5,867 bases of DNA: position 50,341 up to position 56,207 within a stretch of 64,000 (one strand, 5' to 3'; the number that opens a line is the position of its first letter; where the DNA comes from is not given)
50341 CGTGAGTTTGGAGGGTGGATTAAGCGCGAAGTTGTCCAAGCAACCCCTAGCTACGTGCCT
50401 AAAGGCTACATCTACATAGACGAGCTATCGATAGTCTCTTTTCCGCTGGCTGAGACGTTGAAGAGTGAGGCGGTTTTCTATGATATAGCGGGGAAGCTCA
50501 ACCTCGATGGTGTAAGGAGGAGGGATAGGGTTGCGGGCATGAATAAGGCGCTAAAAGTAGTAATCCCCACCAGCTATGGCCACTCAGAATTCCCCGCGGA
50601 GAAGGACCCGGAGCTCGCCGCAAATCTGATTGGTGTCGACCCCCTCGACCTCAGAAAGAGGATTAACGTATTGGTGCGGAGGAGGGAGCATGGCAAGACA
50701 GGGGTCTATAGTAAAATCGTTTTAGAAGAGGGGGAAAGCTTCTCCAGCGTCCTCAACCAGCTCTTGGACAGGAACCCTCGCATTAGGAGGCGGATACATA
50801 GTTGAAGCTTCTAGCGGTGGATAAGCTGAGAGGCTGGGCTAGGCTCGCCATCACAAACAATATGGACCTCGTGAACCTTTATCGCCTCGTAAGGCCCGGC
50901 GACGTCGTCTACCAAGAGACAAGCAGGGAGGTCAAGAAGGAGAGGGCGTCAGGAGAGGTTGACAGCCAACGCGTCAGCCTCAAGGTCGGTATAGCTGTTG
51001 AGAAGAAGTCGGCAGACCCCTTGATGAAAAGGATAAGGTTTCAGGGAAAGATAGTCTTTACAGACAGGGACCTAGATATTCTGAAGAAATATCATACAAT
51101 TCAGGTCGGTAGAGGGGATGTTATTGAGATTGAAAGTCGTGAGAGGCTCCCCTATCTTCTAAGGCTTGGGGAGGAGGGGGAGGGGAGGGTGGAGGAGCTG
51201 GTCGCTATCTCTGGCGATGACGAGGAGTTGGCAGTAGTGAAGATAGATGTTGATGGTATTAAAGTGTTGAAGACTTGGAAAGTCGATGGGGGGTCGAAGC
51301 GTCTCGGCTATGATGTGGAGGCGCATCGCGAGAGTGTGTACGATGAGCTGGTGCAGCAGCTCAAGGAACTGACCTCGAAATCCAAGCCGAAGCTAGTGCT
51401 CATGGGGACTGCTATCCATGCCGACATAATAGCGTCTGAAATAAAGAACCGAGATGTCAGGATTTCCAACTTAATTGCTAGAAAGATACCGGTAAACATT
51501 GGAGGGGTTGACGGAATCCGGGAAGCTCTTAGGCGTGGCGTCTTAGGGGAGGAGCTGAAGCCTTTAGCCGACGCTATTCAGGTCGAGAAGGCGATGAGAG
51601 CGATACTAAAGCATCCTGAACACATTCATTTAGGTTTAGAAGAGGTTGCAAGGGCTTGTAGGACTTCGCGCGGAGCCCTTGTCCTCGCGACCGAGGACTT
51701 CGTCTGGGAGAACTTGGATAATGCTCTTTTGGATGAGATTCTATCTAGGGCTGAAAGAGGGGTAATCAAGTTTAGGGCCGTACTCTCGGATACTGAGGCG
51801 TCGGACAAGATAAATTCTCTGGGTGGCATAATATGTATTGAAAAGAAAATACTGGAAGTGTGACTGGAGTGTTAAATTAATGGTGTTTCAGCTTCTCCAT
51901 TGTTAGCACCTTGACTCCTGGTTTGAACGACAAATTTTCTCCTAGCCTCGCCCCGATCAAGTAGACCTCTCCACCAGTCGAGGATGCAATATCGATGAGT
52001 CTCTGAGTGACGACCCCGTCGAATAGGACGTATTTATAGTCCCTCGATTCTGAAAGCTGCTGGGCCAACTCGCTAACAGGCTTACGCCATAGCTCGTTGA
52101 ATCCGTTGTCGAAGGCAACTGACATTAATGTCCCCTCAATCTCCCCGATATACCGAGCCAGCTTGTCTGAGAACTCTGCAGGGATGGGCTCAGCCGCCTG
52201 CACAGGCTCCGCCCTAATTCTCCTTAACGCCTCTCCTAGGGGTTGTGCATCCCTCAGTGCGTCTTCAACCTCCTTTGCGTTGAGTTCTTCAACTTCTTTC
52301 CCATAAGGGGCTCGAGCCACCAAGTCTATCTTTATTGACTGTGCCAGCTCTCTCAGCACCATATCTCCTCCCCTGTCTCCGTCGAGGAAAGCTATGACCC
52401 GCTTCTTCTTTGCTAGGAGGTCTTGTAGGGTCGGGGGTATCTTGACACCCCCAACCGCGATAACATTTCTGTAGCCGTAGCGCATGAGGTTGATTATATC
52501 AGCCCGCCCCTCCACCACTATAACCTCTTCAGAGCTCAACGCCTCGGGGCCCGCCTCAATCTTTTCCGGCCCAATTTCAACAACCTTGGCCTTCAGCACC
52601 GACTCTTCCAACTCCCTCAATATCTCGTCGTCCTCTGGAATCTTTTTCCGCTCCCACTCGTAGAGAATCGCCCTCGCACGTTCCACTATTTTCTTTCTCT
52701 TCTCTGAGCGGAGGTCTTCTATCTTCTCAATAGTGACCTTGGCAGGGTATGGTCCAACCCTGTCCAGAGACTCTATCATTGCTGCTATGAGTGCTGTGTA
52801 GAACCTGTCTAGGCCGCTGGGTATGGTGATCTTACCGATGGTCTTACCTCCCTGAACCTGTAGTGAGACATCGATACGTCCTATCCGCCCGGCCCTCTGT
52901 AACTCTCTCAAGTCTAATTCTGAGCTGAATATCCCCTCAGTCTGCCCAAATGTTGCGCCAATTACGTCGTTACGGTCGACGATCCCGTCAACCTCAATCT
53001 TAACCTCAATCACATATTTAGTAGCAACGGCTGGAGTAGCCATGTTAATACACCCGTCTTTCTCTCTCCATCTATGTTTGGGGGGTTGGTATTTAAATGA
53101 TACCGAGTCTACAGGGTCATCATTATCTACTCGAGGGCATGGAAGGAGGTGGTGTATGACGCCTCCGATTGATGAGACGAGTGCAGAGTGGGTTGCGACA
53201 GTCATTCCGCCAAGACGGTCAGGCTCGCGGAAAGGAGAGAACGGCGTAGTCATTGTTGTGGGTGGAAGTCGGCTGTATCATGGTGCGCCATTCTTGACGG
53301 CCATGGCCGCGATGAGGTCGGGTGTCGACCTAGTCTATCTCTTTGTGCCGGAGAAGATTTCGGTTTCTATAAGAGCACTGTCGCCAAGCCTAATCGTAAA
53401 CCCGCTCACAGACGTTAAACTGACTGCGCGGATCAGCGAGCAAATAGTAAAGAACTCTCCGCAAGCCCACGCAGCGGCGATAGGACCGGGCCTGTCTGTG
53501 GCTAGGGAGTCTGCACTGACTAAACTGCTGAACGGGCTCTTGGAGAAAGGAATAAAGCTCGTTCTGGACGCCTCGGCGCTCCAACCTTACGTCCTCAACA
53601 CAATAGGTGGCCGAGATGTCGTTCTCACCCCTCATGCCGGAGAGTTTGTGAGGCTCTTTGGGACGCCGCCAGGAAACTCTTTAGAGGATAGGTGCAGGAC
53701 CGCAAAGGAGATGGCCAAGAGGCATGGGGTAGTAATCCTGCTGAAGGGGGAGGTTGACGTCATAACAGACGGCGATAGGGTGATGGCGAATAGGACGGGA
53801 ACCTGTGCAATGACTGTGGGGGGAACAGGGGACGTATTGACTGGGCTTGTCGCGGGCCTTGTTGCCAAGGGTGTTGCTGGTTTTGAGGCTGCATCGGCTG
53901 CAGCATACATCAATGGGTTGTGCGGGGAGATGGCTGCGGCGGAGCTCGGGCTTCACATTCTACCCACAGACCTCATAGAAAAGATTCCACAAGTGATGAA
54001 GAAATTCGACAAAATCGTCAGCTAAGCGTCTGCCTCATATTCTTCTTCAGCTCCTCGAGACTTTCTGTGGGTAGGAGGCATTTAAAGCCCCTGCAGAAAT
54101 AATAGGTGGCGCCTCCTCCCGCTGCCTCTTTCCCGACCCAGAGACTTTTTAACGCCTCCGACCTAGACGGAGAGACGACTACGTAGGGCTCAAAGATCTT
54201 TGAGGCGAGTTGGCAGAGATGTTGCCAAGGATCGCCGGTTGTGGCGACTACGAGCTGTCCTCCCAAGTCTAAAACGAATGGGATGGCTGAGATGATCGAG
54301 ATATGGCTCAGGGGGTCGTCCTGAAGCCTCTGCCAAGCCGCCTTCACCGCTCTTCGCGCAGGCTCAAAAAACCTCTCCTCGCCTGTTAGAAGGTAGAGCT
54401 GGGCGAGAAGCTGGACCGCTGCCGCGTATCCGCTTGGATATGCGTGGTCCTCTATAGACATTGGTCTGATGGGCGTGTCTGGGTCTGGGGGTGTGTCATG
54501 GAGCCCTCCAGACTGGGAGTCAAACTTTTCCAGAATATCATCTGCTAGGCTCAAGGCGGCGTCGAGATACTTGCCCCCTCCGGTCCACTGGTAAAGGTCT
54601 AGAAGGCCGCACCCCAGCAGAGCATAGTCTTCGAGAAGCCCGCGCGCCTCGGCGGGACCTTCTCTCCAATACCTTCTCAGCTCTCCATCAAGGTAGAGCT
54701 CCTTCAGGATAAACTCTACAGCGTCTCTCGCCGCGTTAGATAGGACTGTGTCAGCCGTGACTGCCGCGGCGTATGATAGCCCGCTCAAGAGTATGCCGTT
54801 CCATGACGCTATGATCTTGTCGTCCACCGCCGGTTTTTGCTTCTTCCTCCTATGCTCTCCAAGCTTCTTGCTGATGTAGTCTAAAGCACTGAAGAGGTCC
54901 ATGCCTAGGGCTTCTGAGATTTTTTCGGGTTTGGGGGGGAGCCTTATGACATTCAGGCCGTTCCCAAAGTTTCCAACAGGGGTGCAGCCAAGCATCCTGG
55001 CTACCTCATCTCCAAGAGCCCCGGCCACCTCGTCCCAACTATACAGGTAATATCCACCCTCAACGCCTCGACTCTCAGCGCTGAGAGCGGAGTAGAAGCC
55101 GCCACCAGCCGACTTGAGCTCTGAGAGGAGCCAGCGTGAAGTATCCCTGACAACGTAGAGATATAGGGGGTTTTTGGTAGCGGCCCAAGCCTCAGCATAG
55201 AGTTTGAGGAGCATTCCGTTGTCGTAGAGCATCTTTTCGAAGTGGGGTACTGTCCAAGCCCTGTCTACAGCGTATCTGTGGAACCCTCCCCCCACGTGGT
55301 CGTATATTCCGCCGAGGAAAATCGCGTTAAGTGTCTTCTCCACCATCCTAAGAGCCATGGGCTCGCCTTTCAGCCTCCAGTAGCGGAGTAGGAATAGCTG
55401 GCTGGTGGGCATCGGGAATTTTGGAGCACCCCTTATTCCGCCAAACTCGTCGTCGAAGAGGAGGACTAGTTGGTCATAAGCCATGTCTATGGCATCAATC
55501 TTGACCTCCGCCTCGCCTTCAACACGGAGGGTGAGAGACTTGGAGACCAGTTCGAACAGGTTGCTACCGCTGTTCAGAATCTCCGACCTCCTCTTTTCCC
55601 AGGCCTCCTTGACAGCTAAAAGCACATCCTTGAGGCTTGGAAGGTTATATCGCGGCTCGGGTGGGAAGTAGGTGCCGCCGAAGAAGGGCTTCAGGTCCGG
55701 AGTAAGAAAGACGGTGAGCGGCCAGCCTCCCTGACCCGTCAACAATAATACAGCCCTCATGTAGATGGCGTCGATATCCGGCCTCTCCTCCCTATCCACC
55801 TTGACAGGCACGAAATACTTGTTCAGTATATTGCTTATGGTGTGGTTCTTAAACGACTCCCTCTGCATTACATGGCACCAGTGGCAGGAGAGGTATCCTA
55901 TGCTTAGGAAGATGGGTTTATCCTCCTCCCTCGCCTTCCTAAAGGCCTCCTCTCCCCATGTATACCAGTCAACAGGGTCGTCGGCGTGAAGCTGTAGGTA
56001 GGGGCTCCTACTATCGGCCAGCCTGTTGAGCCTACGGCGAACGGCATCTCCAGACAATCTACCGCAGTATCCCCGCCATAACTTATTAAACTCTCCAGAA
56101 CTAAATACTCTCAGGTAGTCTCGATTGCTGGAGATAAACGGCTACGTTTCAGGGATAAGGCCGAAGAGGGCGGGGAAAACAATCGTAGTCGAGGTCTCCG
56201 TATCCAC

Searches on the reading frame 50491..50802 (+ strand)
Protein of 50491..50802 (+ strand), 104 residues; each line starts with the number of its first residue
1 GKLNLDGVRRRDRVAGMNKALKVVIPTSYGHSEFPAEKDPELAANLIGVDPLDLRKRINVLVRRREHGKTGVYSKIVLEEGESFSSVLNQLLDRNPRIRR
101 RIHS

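Call 48: predict_structure(alignment_id=A2)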
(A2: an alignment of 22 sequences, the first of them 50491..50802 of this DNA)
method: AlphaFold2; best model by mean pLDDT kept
length: 104 residues; sequences in the alignment: 22
mean_pLDDT: 88.5   pTM: 0.58
mean pLDDT of the five models: 88.5, 87.6, 86.4, 85.6, 84.9
residues with pLDDT >= 90: 55; 70-90: 45; 50-70: 4; < 50: 0
segments of 3 or more residues with pLDDT < 50: none
pLDDT, mean of each block of 10 residues (from residue 1): 86 91 94 95 94 91 82 80 91 86 80
secondary structure, 60 per line:
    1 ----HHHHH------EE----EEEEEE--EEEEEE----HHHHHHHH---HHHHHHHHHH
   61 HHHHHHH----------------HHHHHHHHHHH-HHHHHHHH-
elements in order: H5-9 E22-27 E30-35 H40-47 H51-67 H84-94 H96-103

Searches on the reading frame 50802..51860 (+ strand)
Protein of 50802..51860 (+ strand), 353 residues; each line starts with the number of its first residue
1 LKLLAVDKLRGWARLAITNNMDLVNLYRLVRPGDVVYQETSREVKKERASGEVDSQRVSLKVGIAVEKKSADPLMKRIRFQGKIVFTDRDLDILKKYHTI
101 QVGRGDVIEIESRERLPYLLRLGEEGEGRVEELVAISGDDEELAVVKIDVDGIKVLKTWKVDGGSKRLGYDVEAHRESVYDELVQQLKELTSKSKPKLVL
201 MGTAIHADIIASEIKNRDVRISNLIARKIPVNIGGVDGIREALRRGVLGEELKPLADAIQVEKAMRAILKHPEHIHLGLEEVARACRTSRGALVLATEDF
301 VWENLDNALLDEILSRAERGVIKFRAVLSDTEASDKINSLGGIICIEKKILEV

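Call 3: search_protein_families(library=pfam, proteins=[window:50802-51860:+], max_evalue=0.1)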
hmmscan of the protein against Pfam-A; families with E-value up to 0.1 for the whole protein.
window:50802-51860:+ (353 aa): 1 family
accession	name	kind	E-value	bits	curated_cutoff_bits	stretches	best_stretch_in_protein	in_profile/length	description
PF03463.20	eRF1_1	-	5.3e-14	52.7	23.8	1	1-112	1-108/123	eRF1 domain 1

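Call 4: search_protein_families(library=ncbifam, proteins=[window:50802-51860:+], max_evalue=0.1)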
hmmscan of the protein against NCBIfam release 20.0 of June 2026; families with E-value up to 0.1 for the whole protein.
window:50802-51860:+ (353 aa): 2 families
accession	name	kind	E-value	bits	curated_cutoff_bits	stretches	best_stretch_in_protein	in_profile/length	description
TIGR00111.1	pelota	equivalog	1.2e-18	67.5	177.65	1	19-347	21-347/351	mRNA surveillance protein pelota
NF008914.0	PRK12277.1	equivalog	0.078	12.6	96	0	165-194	49-78/83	50S ribosomal protein L13e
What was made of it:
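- On Pelota / Dom34 (downstream gene): TIGR00111 aligns over residues 19-347, although it scores 67.5 bits, below its 177.65-bit cut-off (call 4).
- Checked: Pfam eRF1_1 scores 5e-14 and TIGR00111 aligns end to end (calls 3, 4).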

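Call 46: search_solved_structures(query=window:50802-51860:+, max_evalue=0.001)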
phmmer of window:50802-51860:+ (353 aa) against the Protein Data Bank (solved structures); distinct sequences matched with E-value up to 0.001: 5.
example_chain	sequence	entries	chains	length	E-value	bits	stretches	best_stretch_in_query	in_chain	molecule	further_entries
3j15_A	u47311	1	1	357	2.7e-19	72.9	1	13-346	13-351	Protein pelota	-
3wxm_B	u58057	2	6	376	2.6e-10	43.5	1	4-346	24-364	Protein pelota homolog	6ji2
3obw_A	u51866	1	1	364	2.8e-10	43.3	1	1-318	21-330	Protein pelota homolog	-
3oby_A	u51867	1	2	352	9.7e-10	41.6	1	21-346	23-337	Protein pelota homolog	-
3mca_B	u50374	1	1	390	0.00074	22.2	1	10-102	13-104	Protein dom34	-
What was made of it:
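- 50802..51863 (+): Pelota (aPelota/Dom34 homologue), 353 aa. Full-length matches to solved archaeal Pelotas 3j15, 3wxm, 3obw and 3oby (call 46).
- On Pelota / Dom34 (downstream gene): Three other archaeal Pelotas also match (call 46).
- Checked: It matches P. furiosus Pelota 3j15 over residues 13-346 (E 2.7e-19), and also 3wxm, 3obw, 3oby and Dom34 3mca (call 46).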

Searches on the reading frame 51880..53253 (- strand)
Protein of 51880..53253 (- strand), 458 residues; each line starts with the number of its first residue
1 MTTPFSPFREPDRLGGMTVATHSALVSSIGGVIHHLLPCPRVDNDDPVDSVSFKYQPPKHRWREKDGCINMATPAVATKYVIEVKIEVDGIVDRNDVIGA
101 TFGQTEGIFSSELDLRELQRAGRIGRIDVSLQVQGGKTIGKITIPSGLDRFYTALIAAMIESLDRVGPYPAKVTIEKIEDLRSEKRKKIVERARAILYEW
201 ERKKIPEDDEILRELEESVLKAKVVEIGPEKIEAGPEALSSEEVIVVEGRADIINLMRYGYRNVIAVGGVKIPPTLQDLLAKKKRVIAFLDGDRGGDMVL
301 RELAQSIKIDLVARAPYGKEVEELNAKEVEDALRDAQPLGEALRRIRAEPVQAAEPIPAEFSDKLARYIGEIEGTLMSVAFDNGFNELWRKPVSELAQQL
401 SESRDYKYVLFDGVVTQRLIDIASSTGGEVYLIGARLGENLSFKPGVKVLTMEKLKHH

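Call 3: search_protein_families(library=pfam, proteins=[window:51880-53253:-], max_evalue=0.1)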
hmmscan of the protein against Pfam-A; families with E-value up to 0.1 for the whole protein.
window:51880-53253:- (458 aa): 4 families
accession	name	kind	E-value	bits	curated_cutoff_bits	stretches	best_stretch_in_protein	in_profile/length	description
PF13662.12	Toprim_4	-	1.1e-10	42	25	1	243-307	2-74/85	Toprim domain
PF01751.28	Toprim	-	4.3e-09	36.9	23.1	1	243-323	1-95/96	Toprim domain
PF13155.12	Toprim_2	-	1.4e-07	32.2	22.1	1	245-308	1-67/88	Toprim-like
PF07913.16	DUF1678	-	0.086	13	25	0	174-221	104-151/196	Protein of unknown function (DUF1678)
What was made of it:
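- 51877..53043 (-): DnaG-type Toprim protein, another member of the conserved block, convergent with Pelota. The 458-aa ORF reaching 53253 is probably over-called, and the likely start is M71 at 53043. Toprim domains (call 3).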

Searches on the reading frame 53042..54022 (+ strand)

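Call 71: search_protein_families(library=pfam, proteins=[window:53042-54022:+], max_evalue=0.001)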
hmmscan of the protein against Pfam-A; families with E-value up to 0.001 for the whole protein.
window:53042-54022:+ (327 aa): 3 families
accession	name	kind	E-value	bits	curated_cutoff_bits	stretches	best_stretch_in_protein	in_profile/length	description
PF01256.23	Carb_kinase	-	2.9e-52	178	27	1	70-316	1-241/242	NAD(P)H-hydrate dehydratase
PF02110.20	HK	-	7.8e-08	32.4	27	1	215-301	138-225/247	Hydroxyethylthiazole kinase family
PF08543.17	Phos_pyr_kin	-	0.00053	19.9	27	1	193-292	121-230/246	Phosphomethylpyrimidine kinase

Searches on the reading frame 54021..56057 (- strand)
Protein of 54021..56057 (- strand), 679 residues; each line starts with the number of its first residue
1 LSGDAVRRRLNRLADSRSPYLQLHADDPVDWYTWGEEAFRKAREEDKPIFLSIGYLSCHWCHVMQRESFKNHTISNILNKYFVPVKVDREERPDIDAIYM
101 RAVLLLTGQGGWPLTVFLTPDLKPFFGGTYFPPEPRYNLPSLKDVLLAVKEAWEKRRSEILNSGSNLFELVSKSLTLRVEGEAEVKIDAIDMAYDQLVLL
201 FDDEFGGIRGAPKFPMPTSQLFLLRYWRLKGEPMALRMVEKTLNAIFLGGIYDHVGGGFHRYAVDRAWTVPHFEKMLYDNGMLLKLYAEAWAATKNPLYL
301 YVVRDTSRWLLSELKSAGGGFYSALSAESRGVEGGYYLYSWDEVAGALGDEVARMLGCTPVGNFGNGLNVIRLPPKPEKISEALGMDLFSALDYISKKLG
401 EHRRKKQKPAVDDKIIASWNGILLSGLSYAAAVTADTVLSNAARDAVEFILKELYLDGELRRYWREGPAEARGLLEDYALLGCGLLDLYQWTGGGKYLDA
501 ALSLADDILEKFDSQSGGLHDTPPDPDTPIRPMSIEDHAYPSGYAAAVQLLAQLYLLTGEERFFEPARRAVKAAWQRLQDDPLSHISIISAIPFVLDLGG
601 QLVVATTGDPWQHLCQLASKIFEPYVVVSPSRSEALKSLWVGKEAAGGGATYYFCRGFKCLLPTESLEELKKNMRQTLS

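Call 71: search_protein_families(library=pfam, proteins=[window:54021-56057:-], max_evalue=0.001)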
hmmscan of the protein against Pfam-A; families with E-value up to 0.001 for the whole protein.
window:54021-56057:- (679 aa): 3 families
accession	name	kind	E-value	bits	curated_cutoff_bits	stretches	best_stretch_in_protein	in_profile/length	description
PF03190.21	Thioredox_DsbH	-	1.1e-74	250.3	27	1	11-169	2-160/163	Protein of unknown function, DUF255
PF13899.12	Thioredoxin_7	-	2.1e-11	44.2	27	1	30-120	1-83/83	Thioredoxin-like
PF07944.18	Beta-AFase-like_GH127_cat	-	0.00013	21.6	24.9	0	421-577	61-210/376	Beta-L-arabinofuranosidase, GH127 catalytic domain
